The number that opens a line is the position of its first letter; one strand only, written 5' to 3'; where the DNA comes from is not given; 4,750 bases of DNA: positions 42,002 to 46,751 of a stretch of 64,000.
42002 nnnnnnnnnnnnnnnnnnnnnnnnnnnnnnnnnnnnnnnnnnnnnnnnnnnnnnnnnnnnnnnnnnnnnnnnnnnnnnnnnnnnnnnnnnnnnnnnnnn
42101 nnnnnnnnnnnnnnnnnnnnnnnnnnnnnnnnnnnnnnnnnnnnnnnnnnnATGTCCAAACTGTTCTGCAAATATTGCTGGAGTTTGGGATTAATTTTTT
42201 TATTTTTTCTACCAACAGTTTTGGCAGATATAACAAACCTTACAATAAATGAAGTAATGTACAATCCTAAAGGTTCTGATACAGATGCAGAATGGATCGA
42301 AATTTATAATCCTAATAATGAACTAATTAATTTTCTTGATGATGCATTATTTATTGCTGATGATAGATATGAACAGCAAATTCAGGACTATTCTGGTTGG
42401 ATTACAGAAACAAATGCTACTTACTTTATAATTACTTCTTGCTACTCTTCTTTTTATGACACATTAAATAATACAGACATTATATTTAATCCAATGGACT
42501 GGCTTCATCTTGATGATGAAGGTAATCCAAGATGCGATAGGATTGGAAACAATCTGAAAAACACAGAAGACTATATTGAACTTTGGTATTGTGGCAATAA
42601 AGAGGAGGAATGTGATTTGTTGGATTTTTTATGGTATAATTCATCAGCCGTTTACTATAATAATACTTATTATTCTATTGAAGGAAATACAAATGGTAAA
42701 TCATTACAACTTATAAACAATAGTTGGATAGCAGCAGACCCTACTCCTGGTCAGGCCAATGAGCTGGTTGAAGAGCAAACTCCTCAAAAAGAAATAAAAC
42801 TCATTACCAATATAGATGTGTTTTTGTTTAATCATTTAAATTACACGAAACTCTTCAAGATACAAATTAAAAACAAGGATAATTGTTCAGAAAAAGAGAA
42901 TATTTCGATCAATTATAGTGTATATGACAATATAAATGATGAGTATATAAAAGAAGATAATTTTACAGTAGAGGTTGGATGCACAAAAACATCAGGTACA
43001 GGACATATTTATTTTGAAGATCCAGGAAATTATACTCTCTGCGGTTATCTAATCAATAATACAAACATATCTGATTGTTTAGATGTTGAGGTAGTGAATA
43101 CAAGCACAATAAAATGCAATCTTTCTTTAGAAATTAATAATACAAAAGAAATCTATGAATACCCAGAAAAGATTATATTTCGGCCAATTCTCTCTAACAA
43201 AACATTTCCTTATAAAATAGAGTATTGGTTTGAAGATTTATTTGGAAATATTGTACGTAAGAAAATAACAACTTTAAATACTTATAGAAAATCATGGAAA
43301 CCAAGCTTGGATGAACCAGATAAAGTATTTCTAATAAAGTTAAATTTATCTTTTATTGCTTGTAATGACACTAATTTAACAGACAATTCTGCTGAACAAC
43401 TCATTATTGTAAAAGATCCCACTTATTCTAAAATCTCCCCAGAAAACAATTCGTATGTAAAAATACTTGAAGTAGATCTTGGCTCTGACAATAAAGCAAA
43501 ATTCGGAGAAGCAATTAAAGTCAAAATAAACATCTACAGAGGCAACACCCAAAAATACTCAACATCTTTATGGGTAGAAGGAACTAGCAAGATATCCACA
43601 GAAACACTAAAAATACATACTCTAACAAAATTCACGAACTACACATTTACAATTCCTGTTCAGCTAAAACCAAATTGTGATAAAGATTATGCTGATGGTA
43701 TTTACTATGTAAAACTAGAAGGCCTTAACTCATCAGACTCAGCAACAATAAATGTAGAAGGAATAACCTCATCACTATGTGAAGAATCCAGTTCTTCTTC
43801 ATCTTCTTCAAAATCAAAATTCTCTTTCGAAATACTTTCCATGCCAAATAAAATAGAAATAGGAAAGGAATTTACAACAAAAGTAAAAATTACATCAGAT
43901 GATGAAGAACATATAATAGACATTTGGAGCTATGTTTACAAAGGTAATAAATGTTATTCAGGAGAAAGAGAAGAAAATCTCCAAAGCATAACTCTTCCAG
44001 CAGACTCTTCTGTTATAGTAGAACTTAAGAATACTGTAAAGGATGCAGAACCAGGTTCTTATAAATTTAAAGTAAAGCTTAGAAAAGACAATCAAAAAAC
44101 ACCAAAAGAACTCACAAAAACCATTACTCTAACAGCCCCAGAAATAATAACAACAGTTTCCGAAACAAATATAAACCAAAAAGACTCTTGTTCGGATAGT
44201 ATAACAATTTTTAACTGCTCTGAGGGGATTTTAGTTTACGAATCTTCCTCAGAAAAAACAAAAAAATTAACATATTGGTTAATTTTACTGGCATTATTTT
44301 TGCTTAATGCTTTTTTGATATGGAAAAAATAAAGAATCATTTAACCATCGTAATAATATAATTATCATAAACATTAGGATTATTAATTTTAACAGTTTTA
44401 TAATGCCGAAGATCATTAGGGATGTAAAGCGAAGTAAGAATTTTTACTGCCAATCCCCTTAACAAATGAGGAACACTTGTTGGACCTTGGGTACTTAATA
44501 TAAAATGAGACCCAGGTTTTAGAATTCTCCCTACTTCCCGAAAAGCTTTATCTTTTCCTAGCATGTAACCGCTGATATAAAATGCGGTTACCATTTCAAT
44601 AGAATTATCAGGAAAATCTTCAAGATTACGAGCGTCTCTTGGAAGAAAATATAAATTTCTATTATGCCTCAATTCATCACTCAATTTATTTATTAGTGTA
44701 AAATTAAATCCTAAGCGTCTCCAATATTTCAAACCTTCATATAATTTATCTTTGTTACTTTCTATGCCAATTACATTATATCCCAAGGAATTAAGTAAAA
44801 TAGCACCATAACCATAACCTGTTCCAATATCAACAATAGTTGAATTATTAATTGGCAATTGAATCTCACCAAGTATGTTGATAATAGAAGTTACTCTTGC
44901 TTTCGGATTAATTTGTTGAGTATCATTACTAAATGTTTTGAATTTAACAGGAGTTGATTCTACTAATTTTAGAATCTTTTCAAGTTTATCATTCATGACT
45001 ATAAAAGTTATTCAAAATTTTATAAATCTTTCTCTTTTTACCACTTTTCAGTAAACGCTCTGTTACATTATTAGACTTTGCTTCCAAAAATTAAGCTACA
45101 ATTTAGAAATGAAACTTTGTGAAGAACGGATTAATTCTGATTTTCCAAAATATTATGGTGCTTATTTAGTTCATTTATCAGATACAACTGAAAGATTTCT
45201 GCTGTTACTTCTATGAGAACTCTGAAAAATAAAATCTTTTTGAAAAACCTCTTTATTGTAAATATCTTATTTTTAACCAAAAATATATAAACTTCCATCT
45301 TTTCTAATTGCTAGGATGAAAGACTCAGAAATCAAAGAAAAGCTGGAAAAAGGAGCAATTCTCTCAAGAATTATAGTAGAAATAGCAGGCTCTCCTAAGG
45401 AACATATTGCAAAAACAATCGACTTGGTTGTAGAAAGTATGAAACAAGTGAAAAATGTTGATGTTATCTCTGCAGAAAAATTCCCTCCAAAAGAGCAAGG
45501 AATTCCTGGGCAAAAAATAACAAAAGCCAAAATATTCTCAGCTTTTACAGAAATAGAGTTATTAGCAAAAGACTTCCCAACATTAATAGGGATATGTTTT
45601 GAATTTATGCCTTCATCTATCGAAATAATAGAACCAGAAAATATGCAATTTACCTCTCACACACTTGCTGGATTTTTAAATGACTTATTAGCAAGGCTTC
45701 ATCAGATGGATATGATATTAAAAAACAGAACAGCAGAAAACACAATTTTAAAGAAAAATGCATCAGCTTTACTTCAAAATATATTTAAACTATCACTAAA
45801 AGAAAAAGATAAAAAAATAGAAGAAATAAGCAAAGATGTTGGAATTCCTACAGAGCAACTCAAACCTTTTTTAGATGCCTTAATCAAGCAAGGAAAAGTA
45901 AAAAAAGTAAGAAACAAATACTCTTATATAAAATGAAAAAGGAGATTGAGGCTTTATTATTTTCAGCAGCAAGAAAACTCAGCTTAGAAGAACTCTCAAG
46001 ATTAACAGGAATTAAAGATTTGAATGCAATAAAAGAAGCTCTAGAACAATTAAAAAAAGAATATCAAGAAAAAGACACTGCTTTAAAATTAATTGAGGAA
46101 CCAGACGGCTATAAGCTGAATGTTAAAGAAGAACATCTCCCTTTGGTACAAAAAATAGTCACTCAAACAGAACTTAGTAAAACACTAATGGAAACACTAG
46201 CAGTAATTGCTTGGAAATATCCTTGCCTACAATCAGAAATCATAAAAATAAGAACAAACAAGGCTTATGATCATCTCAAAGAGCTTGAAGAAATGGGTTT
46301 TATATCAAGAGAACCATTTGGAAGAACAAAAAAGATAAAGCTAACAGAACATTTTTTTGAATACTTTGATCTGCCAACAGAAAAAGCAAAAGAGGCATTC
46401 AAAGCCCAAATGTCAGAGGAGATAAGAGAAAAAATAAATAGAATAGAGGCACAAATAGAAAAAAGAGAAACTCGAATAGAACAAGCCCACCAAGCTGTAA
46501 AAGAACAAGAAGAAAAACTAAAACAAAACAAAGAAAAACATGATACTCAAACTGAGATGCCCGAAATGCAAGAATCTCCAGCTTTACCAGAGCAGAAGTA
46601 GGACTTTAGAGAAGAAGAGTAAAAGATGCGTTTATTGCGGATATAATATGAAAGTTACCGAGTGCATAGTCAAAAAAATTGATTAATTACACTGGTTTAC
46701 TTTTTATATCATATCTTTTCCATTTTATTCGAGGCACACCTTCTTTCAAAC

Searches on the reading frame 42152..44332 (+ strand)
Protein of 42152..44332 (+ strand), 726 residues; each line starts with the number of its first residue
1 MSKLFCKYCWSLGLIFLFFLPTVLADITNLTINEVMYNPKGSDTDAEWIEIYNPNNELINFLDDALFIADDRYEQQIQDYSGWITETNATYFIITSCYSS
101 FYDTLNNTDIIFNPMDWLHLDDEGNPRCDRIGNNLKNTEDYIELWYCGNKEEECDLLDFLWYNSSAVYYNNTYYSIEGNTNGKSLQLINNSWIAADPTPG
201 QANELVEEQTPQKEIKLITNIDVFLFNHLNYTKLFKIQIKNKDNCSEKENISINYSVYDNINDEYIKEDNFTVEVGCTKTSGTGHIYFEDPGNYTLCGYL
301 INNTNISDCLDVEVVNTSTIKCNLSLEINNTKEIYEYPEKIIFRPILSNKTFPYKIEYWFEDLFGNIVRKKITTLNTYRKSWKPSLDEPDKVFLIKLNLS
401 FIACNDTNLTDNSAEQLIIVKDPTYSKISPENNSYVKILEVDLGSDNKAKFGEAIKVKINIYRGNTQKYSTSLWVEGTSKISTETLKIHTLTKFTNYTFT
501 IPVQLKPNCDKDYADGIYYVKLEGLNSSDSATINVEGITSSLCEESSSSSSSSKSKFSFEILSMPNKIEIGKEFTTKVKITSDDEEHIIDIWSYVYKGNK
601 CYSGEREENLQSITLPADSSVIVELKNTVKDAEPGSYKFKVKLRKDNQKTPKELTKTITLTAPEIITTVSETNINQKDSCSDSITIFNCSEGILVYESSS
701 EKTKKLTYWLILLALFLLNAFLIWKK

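Call 32: search_protein_families(library=pfam, proteins=[window:42152-44332:+], max_evalue=0.00001)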
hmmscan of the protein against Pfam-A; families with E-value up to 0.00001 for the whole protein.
window:42152-44332:+ (726 aa): 0 families

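Call 35: search_protein_families(library=pfam, proteins=[window:42152-44332:+], max_evalue=0.05)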
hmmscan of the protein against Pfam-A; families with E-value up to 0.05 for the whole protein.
window:42152-44332:+ (726 aa): 1 family
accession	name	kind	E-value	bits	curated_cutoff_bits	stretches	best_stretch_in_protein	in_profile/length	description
PF00932.25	LTD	-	3e-05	24.8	34.3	1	28-60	6-36/109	Lamin Tail Domain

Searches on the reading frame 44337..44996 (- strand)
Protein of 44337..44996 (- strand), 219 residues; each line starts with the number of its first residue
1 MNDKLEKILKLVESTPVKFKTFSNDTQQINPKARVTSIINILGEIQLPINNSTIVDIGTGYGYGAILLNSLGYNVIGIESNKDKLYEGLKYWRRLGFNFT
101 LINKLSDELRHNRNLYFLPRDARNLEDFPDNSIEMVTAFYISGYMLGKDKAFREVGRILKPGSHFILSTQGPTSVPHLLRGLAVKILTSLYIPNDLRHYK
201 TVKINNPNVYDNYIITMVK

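Call 32: search_protein_families(library=pfam, proteins=[window:44337-44996:-], max_evalue=0.00001)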
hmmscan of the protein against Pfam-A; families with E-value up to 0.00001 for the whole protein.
window:44337-44996:- (219 aa): 4 families
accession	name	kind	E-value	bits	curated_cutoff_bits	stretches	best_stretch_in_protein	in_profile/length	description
PF08241.18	Methyltransf_11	-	1.7e-09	38.7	21.2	1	55-167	1-95/95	Methyltransferase domain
PF13489.12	Methyltransf_23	-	4.2e-08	33.5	27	1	49-177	21-127/164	Methyltransferase domain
PF13649.12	Methyltransf_25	-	7.4e-08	33.4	27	0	104-162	36-96/97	Methyltransferase domain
PF13847.12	Methyltransf_31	-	5.1e-07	29.9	27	1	51-169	4-111/145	Methyltransferase domain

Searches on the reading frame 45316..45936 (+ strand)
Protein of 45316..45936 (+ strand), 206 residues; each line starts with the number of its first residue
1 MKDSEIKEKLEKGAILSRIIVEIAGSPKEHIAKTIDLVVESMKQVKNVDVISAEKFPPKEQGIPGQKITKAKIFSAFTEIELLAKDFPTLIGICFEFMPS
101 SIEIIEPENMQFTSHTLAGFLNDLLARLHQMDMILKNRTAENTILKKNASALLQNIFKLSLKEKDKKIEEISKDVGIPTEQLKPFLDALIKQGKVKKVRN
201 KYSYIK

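Call 32: search_protein_families(library=pfam, proteins=[window:45316-45936:+], max_evalue=0.00001)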
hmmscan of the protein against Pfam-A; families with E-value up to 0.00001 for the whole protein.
window:45316-45936:+ (206 aa): 0 families

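Call 35: search_protein_families(library=pfam, proteins=[window:45316-45936:+], max_evalue=0.05)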
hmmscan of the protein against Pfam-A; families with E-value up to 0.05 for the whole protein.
window:45316-45936:+ (206 aa): 7 families
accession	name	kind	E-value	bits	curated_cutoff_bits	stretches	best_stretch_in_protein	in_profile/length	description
PF22381.2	Staph_reg_Sar_Rot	-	0.0014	19.1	27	0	160-201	22-64/85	Transcriptional regulator SarA/Rot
PF08672.17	ANAPC2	-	0.0023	18.8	23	0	177-203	33-59/60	Anaphase promoting complex (APC) subunit 2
PF01978.25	TrmB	-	0.004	17.4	25.6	1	161-203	18-60/68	Sugar-specific transcriptional regulator TrmB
PF14394.12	DUF4423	-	0.0049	17.1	30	1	156-202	29-74/165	Domain of unknown function (DUF4423)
PF12008.13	EcoR124_C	-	0.023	14.8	23.1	1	121-200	163-225/260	Type I restriction and modification enzyme - subunit R C terminal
PF24270.1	HTH_Cmi2_C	-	0.028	15.1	27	0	146-202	70-125/125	Cmi2, C-terminal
PF09012.17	FeoC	-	0.03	14.9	21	0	166-200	15-49/69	FeoC like transcriptional regulator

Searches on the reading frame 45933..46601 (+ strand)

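Call 32: search_protein_families(library=pfam, proteins=[window:45933-46601:+], max_evalue=0.00001)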
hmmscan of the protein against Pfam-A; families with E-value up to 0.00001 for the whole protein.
window:45933-46601:+ (222 aa): 1 family
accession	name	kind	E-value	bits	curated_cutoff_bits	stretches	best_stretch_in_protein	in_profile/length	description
PF04079.22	SMC_ScpB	-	3.4e-35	121.4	27.4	1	4-148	2-152/160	Segregation and condensation complex subunit ScpB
